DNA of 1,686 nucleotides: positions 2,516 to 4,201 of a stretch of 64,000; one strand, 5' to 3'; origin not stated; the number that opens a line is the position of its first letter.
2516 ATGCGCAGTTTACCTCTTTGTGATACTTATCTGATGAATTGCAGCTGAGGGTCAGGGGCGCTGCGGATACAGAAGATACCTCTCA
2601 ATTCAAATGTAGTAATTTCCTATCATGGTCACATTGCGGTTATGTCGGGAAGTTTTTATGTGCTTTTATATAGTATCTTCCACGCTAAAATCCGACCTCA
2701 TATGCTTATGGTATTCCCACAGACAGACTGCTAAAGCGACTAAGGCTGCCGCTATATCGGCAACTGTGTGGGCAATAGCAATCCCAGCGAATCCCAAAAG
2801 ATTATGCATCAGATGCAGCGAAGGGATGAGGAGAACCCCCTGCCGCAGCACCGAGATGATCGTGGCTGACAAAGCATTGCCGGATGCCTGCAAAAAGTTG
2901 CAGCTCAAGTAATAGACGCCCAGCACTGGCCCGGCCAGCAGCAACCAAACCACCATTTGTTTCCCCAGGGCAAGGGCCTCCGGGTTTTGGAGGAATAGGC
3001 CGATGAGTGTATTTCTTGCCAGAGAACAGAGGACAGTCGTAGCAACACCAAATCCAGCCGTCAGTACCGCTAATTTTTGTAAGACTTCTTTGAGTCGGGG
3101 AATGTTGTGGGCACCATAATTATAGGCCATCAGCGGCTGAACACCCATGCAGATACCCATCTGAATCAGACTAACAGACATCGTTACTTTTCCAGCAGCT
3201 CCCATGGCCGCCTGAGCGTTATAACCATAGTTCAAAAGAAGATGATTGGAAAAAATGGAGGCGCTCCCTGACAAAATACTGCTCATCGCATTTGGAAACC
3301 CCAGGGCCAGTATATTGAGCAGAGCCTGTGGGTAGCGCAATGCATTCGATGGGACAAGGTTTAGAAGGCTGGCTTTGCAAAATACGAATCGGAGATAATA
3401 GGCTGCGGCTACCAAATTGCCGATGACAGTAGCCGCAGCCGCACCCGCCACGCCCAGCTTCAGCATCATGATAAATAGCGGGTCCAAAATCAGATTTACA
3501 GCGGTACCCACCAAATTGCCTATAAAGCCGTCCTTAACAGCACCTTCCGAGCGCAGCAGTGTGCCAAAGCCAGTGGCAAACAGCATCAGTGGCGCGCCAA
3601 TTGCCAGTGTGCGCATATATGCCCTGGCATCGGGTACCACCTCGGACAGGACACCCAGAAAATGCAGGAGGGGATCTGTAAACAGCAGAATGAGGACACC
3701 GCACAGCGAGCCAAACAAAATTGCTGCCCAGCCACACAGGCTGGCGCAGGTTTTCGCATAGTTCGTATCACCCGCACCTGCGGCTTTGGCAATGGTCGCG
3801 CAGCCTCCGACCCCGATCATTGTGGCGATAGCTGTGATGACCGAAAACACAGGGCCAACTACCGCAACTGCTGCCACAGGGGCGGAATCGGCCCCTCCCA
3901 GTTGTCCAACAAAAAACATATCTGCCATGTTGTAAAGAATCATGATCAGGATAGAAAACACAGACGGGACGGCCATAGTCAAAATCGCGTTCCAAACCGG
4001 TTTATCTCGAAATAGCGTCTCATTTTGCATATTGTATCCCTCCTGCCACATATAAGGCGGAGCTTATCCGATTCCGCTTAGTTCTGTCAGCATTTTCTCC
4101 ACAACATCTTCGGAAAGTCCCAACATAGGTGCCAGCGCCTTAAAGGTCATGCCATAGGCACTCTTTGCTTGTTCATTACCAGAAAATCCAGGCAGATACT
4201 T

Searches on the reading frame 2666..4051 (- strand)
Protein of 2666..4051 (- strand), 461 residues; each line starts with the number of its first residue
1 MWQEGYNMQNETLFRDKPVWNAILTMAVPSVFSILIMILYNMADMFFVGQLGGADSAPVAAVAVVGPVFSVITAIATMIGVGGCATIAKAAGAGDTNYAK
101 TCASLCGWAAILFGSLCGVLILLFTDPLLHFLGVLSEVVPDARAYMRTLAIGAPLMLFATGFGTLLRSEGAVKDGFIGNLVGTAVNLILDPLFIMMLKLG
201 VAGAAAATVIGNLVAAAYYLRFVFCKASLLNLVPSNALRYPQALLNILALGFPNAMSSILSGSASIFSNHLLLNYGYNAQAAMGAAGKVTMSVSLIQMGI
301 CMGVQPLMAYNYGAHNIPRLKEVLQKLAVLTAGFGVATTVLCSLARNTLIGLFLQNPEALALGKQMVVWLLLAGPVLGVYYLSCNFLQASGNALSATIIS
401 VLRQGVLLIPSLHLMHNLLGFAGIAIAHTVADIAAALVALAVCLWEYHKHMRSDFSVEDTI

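Call 18: search_protein_families(library=pfam, proteins=[window:2666-4051:-], max_evalue=0.001)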
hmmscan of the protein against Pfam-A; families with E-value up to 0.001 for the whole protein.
window:2666-4051:- (461 aa): 1 family
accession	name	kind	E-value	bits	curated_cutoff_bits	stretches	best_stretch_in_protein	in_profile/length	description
PF01554.23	MatE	-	6.7e-44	149.9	24.9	2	29-192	1-161/161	MatE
